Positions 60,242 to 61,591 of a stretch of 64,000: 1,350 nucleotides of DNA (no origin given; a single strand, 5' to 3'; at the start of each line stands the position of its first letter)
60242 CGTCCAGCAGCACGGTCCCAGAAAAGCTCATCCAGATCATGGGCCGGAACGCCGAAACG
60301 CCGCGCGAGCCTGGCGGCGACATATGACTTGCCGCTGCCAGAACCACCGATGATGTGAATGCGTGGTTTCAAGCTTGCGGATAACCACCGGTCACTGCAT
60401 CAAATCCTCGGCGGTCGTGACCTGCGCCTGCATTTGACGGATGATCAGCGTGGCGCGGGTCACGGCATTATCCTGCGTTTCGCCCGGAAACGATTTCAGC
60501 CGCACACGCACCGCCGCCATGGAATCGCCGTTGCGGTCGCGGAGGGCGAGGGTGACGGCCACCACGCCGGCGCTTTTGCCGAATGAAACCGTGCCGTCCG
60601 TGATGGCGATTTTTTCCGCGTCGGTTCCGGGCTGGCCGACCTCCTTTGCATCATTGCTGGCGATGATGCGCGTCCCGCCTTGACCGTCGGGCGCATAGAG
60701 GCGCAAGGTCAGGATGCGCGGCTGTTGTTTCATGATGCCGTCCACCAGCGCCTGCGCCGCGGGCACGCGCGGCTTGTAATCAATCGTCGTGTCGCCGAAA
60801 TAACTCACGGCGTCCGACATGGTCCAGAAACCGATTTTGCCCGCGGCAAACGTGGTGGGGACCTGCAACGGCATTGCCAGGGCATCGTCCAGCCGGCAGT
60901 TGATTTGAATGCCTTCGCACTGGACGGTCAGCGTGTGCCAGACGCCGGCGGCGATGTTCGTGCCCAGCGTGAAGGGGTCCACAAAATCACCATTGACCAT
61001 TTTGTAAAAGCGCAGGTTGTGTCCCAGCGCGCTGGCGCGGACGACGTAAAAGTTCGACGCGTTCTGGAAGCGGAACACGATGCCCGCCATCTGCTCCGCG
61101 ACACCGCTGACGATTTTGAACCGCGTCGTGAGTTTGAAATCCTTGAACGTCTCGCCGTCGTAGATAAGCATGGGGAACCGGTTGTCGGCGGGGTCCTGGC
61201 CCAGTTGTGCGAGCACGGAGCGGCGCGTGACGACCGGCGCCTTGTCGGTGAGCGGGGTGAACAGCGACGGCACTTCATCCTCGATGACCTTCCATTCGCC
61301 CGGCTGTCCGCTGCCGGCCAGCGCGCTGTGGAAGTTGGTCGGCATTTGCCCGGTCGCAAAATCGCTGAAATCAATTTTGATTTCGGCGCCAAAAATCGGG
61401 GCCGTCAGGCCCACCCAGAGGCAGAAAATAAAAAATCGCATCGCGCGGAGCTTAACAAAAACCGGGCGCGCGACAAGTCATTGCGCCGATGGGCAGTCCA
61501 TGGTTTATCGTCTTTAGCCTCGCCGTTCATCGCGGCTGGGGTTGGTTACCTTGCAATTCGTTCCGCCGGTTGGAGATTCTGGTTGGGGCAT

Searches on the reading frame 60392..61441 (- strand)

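Call 63: search_protein_families(library=pfam, proteins=[window:60392-61441:-], max_evalue=0.001)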
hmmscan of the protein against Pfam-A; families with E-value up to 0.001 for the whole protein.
window:60392-61441:- (349 aa): 1 family
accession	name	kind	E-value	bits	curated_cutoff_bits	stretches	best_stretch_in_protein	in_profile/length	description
PF06439.18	3keto-disac_hyd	-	1.2e-05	25.9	26.8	1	78-213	34-180/187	3-keto-disaccharide hydrolase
